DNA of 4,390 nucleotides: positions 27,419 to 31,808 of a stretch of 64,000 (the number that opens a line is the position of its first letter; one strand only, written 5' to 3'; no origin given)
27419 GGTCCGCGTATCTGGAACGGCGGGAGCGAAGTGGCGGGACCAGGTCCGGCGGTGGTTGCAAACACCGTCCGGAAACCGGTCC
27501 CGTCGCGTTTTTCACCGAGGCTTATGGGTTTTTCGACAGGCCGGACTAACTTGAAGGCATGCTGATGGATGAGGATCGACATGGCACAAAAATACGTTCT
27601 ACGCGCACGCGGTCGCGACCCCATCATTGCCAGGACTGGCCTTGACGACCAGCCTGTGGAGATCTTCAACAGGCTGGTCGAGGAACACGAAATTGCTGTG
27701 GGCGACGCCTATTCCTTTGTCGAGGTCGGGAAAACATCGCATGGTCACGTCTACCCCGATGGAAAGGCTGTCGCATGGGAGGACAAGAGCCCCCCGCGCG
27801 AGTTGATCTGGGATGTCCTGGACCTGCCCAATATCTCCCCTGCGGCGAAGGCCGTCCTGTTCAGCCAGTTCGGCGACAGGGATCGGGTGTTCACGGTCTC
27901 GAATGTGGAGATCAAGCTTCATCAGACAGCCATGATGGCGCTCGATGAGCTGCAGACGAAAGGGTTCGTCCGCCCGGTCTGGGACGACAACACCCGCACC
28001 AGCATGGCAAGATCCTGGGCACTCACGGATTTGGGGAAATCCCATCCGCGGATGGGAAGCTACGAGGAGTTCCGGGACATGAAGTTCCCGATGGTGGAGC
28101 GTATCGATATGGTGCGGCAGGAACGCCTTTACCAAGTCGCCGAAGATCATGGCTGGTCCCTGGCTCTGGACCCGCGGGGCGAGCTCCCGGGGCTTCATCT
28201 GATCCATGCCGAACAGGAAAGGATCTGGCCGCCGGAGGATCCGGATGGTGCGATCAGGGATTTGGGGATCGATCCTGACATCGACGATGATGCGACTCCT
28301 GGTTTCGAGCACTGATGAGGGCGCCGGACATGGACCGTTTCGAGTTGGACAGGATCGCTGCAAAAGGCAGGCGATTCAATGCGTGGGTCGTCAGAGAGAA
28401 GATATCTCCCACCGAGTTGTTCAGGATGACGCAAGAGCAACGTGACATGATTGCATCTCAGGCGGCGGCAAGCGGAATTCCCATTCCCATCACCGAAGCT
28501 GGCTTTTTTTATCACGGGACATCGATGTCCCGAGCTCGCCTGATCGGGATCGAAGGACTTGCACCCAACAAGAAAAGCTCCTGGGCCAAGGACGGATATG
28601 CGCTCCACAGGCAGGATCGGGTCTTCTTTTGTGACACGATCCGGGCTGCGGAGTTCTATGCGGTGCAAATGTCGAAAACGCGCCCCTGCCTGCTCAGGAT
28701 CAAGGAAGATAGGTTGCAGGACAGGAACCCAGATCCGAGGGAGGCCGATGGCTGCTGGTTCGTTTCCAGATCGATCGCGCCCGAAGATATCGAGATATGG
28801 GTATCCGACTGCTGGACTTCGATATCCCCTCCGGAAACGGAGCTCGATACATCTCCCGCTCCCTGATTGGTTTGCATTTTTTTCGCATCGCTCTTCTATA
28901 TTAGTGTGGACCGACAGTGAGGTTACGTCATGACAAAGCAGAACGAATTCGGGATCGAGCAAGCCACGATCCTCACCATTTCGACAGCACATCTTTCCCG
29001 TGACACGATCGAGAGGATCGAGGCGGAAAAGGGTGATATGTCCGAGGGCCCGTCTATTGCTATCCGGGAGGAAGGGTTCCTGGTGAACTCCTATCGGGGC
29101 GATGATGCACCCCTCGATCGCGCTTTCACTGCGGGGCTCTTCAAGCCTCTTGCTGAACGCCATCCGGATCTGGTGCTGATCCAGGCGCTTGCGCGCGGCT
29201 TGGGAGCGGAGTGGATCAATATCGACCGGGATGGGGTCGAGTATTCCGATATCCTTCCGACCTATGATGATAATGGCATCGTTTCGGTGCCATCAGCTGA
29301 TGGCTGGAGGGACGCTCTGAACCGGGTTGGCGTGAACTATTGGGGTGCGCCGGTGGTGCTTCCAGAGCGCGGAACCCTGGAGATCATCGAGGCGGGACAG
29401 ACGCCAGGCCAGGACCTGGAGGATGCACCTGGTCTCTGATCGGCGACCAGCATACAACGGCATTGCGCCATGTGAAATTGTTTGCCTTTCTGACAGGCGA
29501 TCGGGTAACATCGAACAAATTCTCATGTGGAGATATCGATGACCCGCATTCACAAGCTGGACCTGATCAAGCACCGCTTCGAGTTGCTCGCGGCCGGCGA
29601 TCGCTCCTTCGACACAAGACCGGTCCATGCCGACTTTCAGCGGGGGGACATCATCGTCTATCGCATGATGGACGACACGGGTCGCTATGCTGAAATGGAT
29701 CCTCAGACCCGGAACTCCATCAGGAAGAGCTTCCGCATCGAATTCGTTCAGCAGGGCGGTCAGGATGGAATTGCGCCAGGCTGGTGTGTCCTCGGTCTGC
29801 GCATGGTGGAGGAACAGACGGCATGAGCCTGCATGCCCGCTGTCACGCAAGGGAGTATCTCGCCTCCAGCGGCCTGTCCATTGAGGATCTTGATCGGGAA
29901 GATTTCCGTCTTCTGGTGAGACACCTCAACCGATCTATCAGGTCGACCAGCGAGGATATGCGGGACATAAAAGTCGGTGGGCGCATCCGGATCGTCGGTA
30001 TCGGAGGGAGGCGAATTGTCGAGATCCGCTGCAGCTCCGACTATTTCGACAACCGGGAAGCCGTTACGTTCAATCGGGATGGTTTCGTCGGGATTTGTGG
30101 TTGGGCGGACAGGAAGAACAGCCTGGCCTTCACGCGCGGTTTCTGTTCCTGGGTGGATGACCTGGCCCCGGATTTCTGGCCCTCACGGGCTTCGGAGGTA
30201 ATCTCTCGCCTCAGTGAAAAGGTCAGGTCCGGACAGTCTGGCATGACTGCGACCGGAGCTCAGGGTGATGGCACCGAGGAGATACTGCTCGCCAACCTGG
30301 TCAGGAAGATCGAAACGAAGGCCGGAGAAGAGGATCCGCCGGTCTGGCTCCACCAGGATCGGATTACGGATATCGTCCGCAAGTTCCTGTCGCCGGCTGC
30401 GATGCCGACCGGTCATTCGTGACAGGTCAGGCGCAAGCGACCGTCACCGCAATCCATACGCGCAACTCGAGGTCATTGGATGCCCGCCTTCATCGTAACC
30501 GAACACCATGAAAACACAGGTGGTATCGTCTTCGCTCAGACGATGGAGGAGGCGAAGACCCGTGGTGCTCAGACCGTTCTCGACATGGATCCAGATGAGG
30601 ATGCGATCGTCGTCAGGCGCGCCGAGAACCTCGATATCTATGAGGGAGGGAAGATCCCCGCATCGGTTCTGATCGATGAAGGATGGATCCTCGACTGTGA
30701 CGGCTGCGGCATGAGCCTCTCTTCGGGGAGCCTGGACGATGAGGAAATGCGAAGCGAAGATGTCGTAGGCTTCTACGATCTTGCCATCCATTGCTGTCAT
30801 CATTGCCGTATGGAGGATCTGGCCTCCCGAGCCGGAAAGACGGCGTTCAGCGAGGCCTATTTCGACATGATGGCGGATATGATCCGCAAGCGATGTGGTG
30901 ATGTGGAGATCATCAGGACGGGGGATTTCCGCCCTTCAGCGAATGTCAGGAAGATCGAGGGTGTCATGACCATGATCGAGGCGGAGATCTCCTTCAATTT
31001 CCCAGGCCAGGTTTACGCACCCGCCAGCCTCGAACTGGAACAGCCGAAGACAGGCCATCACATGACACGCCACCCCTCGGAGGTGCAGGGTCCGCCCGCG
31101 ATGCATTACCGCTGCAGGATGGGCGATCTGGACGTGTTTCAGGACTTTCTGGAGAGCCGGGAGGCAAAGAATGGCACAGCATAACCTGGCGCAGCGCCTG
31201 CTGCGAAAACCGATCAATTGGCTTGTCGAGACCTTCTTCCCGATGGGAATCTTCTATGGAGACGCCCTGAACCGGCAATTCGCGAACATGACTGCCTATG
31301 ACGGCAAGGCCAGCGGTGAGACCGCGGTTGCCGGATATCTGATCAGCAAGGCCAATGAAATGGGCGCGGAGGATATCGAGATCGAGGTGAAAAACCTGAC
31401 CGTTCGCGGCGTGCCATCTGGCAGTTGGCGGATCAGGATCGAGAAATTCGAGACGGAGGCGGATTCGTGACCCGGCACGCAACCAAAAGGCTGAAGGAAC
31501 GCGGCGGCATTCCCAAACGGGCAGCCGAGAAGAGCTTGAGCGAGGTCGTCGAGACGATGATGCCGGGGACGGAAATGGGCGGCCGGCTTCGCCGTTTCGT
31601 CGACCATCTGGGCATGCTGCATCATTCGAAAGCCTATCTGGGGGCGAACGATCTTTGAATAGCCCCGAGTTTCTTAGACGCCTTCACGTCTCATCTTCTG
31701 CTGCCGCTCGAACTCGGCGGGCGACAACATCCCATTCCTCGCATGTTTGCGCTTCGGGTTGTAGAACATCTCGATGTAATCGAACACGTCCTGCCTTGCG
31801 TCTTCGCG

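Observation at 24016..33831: About 10-kb co-directional, translationally coupled operon of about 18 small unknown genes with an orphan LuxI-type AHL synthase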

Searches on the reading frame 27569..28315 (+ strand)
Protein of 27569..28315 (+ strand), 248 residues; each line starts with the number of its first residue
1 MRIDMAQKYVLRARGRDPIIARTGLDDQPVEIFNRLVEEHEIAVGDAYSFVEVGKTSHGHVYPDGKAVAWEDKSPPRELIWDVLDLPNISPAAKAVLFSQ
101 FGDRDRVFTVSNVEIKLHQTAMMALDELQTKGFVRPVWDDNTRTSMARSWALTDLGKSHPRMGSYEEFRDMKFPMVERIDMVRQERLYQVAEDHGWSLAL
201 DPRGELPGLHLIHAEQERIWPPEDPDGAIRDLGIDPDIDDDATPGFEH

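Call 3: search_protein_families(library=pfam, max_evalue=0.1, proteins=[window:27569-28315:+])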
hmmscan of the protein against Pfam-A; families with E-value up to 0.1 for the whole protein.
window:27569-28315:+ (248 aa): 1 family
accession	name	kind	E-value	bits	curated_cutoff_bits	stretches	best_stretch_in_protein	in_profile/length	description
PF03551.20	PadR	-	0.097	13.1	27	0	124-158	37-71/75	Transcriptional regulator PadR-like family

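Call 12: search_protein_families(library=phrogs, max_evalue=0.001, proteins=[window:27569-28315:+])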
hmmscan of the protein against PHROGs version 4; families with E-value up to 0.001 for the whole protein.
window:27569-28315:+ (248 aa): 0 families

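Call 35: find_related_loci(query=window:27569-28315:+, collection=viral_contigs, flank=10000)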
Query window:27569-28315:+ (248 aa) in viral_contigs; peptide patterns used: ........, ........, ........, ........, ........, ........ (x = any residue, [..] = any of these).
3 stretches matched a pattern, but none encodes a relative of the query by tblastn (E <= 1e-3).

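Call 47: find_homologous_proteins(query=window:27569-28315:+)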
Query window:27569-28315:+ (248 aa): 1 proteins with E <= 0.001 among 442 candidates.
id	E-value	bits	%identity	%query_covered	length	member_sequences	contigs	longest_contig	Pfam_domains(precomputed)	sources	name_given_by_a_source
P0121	2.3e-163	560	100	98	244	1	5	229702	-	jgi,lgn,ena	-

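Call 74: search_protein_families(library=ncbifam, max_evalue=0.01, proteins=[window:27581-28315:+])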
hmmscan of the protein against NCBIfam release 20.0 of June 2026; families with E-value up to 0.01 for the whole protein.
window:27581-28315:+ (244 aa): 0 families

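Call 80: search_protein_representatives(protein=window:27581-28315:+)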
Query: 244 residues. Proteins with E-value up to 0.001 (for the whole library): 9; up to 1e-10: 2; up to 1e-30: 1. The best 9 are listed.
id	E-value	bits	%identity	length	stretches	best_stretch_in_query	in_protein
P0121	6.7e-164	560.0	100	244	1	1-244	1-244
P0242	2.7e-12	63.3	34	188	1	3-176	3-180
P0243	8.0e-09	51.9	30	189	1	3-175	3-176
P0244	1.8e-07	47.5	43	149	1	180-235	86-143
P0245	5.3e-06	42.7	35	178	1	4-171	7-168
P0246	7.9e-06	42.1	40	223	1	178-232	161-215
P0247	3.0e-05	40.3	37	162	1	170-236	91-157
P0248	3.5e-05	40.0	30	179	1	4-158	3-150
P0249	6.1e-05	39.2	36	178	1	7-176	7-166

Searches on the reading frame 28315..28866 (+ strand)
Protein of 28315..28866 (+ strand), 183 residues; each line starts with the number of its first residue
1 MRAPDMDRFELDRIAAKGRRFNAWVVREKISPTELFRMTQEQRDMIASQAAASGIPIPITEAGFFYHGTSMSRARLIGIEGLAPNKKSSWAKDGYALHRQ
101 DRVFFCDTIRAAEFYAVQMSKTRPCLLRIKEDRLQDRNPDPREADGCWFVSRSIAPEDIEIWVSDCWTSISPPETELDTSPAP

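Call 3: search_protein_families(library=pfam, max_evalue=0.1, proteins=[window:28315-28866:+])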
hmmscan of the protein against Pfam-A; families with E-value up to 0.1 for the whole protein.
window:28315-28866:+ (183 aa): 0 families

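Call 12: search_protein_families(library=phrogs, max_evalue=0.001, proteins=[window:28315-28866:+])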
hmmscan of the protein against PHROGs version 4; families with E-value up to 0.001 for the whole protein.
window:28315-28866:+ (183 aa): 0 families

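Call 53: search_solved_structures(query=window:28315-28866:+, max_evalue=1)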
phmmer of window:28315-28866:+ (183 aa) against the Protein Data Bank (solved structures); distinct sequences matched with E-value up to 1: 0.

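Call 74: search_protein_families(library=ncbifam, max_evalue=0.01, proteins=[window:28330-28866:+])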
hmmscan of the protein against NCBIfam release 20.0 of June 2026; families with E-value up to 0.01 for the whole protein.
window:28330-28866:+ (178 aa): 0 families

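Call 77: predict_structure(protein=window:28330-28866:+)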
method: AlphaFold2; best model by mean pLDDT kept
length: 178 residues; sequences in the alignment: 1
mean_pLDDT: 38.3   pTM: 0.29
mean pLDDT of the five models: 38.3, 35.4, 33.0, 30.7, 27.9
residues with pLDDT >= 90: 0; 70-90: 0; 50-70: 13; < 50: 165
segments of 3 or more residues with pLDDT < 50: 1-33, 45-126, 128-173
pLDDT, mean of each block of 10 residues (from residue 1): 36 35 41 51 44 33 32 33 31 36 39 42 48 39 35 38 34 46
secondary structure, 60 per line:
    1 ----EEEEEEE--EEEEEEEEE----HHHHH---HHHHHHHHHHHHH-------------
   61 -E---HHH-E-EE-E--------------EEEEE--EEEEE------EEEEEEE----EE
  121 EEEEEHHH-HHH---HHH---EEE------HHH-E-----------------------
elements in order: E5-11 E14-22 H27-31 H35-47 E90-94 E97-101 E108-114 E119-125 E142-144

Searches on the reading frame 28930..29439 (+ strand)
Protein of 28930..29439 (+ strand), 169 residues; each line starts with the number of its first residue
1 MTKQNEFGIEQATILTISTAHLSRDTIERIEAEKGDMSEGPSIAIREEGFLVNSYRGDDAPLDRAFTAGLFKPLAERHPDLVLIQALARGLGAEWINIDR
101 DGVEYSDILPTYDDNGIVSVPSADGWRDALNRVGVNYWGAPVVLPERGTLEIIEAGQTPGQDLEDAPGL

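Call 3: search_protein_families(library=pfam, max_evalue=0.1, proteins=[window:28930-29439:+])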
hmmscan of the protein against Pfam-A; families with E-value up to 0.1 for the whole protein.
window:28930-29439:+ (169 aa): 1 family
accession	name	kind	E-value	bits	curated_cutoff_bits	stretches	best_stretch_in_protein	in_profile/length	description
PF19419.5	DUF5983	-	5.8e-10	39.8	27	1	15-114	2-90/90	Family of unknown function (DUF5983) C-terminal domain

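Call 12: search_protein_families(library=phrogs, max_evalue=0.001, proteins=[window:28930-29439:+])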
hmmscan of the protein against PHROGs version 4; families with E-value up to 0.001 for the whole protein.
window:28930-29439:+ (169 aa): 0 families

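Call 74: search_protein_families(library=ncbifam, max_evalue=0.01, proteins=[window:28930-29439:+])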
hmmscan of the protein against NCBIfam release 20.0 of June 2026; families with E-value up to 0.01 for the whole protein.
window:28930-29439:+ (169 aa): 0 families

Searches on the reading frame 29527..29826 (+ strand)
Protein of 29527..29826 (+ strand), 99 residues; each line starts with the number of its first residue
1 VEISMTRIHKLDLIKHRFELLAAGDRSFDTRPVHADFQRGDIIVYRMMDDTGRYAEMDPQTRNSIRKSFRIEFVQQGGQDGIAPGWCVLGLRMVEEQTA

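Call 4: search_protein_families(library=pfam, max_evalue=0.1, proteins=[window:29527-29826:+])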
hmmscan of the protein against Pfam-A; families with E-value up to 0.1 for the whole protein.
window:29527-29826:+ (99 aa): 1 family
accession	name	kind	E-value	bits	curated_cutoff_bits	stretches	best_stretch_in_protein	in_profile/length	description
PF12961.13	DUF3850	-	3.5e-09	37.2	22.9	1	8-91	1-77/77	Domain of unknown function (DUF3850)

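Call 13: search_protein_families(library=phrogs, max_evalue=0.001, proteins=[window:29527-29826:+])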
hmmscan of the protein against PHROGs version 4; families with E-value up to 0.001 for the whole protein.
window:29527-29826:+ (99 aa): 1 family
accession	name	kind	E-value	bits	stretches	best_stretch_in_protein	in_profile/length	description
phrog_986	-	DNA, RNA and nucleotide metabolism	3.6e-09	37.7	1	4-96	93-176/253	RNA-binding protein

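Call 74: search_protein_families(library=ncbifam, max_evalue=0.01, proteins=[window:29539-29826:+])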
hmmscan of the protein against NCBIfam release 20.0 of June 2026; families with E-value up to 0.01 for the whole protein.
window:29539-29826:+ (95 aa): 0 families

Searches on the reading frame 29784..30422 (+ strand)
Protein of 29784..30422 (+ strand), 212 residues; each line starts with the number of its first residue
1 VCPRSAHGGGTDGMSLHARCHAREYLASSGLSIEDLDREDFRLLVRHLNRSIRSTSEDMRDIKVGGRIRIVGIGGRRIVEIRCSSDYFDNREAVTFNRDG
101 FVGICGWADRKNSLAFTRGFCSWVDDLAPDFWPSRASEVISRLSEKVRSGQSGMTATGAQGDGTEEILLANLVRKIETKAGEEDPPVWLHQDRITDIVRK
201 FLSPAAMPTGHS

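Call 4: search_protein_families(library=pfam, max_evalue=0.1, proteins=[window:29784-30422:+])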
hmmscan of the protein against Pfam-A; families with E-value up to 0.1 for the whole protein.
window:29784-30422:+ (212 aa): 0 families

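Call 13: search_protein_families(library=phrogs, max_evalue=0.001, proteins=[window:29784-30422:+])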
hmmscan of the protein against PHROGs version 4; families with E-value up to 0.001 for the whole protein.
window:29784-30422:+ (212 aa): 1 family
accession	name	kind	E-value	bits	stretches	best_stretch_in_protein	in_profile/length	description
phrog_24658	-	unknown function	1.6e-17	64.9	1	18-127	5-119/126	-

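Call 46: search_dna_similar(query=window:29784-30422:+, collection=phages, mode=protein, max_rows=15, max_evalue=0.001)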
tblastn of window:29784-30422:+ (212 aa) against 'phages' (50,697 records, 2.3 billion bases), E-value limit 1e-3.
Records with a match: 14; places in all: 14; records where one place covers at least 80% of the query: 0.
Best place of each record, by identity: <60% 14.
By first word of the organism name: Listeria 5; Bacillus 4; Vibrio 4; Bacteriophage 1.
By host as written in the record: - 5; Bacillus subtilis BEST7003 3; Listeria monocytogenes 3; Bacillus subtilis 1; Listeria monocytogenes LM6 1; Listeria monocytogenes LM7 1.
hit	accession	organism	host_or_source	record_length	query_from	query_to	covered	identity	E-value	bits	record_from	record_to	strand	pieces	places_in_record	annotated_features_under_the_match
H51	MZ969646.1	Bacillus phage BUCT082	Bacillus subtilis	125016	22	128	50%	32.7%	2e-10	66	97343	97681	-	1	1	hypothetical protein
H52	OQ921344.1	Bacillus phage SPbetaL4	Bacillus subtilis BEST7003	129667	22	128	50%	32.7%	2e-10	66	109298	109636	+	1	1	hypothetical protein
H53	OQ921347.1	Bacillus phage SPbetaL7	Bacillus subtilis BEST7003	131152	22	128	50%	32.7%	2e-10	66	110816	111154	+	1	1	hypothetical protein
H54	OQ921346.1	Bacillus phage SPbetaL6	Bacillus subtilis BEST7003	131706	22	128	50%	32.7%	2e-10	66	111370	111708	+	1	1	hypothetical protein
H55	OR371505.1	Listeria phage FHC193-PLM9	Listeria monocytogenes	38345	22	128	50%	30.9%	1e-7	57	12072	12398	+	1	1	hypothetical protein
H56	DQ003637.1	Listeria phage A500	Listeria monocytogenes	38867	22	128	50%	30.9%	1e-7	57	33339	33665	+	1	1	gp50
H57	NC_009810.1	Listeria phage A500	Listeria monocytogenes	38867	22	128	50%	30.9%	1e-7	57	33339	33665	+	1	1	gp50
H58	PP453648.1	Listeria phage vB_Lmo_3274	Listeria monocytogenes LM6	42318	22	128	50%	30.9%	1e-7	57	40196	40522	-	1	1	hypothetical protein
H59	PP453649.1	Listeria phage vB_Lmo_W16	Listeria monocytogenes LM7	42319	22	128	50%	30.9%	1e-7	57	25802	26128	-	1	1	hypothetical protein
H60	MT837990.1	Bacteriophage sp.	human fecal samples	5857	23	128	50%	29.7%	5e-8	58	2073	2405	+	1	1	record has no annotation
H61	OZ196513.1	Vibrio phage D93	Seawater and oysters mix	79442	19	124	50%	28.3%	2e-6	54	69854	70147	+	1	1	hypothetical protein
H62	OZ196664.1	Vibrio phage D71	Seawater and oysters mix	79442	19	124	50%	28.3%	2e-6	54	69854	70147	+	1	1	hypothetical protein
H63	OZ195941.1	Vibrio phage D81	Seawater and oysters mix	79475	19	124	50%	28.3%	2e-6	54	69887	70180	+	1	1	hypothetical protein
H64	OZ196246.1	Vibrio phage D82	Seawater and oysters mix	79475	19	124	50%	28.3%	2e-6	54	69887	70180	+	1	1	hypothetical protein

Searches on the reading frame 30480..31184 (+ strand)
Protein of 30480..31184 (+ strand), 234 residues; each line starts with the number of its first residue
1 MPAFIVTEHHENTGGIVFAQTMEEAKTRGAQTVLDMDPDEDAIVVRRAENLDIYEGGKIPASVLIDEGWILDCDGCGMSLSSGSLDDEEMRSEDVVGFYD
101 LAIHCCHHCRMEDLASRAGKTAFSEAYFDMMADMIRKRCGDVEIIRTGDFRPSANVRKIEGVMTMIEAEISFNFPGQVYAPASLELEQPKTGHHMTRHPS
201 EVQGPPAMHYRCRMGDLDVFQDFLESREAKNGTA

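Call 4: search_protein_families(library=pfam, max_evalue=0.1, proteins=[window:30480-31184:+])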
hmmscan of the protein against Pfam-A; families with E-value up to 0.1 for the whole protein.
window:30480-31184:+ (234 aa): 0 families

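Call 13: search_protein_families(library=phrogs, max_evalue=0.001, proteins=[window:30480-31184:+])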
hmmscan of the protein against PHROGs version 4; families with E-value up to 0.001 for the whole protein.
window:30480-31184:+ (234 aa): 1 family
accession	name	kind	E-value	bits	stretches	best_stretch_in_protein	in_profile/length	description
phrog_8514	-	unknown function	3.8e-22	80.1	1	2-191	5-177/204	-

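Call 37: find_related_loci(query=window:30480-31184:+, collection=viral_contigs, flank=10000)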
Query window:30480-31184:+ (234 aa) in viral_contigs; peptide patterns used: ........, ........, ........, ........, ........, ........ (x = any residue, [..] = any of these).
1 stretches matched a pattern, but none encodes a relative of the query by tblastn (E <= 1e-3).

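Call 45: search_dna_similar(query=window:30480-31184:+, collection=phages, mode=protein, max_rows=15, max_evalue=0.001)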
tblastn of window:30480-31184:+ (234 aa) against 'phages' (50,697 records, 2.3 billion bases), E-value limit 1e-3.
Records with a match: 8; places in all: 8; records where one place covers at least 80% of the query: 2.
Best place of each record, by identity: <60% 8.
By first word of the organism name: Xanthomonas 6; Vibrio 2.
By host as written in the record: Xanthomonas euvesicatoria 3; Vibrio parahaemolyticus 2; Xanthomonas vesicatoria 2; Xanthomonas sp. 1.
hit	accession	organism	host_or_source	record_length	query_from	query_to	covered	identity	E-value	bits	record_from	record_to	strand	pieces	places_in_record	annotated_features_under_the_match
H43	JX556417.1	Vibrio phage vB_VpaM_MAR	Vibrio parahaemolyticus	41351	3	230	97%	22.2%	2e-5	51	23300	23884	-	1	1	hypothetical protein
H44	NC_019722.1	Vibrio phage vB_VpaM_MAR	Vibrio parahaemolyticus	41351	3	230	97%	22.2%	2e-5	51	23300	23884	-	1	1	hypothetical protein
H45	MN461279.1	Xanthomonas virus phiXaf18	Xanthomonas vesicatoria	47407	10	147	59%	28.1%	2e-7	57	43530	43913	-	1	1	hypothetical protein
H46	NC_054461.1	Xanthomonas virus phiXaf18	Xanthomonas vesicatoria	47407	10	147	59%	28.1%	2e-7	57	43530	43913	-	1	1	hypothetical protein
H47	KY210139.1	Xanthomonas phage KPhi1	Xanthomonas euvesicatoria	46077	10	147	59%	27.3%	3e-7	56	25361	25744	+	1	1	hypothetical protein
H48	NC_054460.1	Xanthomonas phage KPhi1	Xanthomonas euvesicatoria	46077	10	147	59%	27.3%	3e-7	56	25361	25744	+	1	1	hypothetical protein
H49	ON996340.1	Xanthomonas phage BsXeu269p/3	Xanthomonas euvesicatoria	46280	10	147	59%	27.3%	3e-7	56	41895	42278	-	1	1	hypothetical protein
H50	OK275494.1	Xanthomonas phage MYK3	Xanthomonas sp.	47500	10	147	59%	27.3%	3e-7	56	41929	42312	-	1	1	hypothetical protein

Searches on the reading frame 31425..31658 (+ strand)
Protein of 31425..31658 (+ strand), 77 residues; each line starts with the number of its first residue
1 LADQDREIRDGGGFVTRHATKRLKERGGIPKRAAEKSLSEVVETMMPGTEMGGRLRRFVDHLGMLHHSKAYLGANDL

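Call 4: search_protein_families(library=pfam, max_evalue=0.1, proteins=[window:31425-31658:+])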
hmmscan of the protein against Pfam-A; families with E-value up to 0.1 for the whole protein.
window:31425-31658:+ (77 aa): 0 families

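Call 13: search_protein_families(library=phrogs, max_evalue=0.001, proteins=[window:31425-31658:+])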
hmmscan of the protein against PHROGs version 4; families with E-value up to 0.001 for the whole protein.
window:31425-31658:+ (77 aa): 1 family
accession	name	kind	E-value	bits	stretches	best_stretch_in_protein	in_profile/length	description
phrog_16724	-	unknown function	6.1e-06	27.6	1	15-67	4-56/100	-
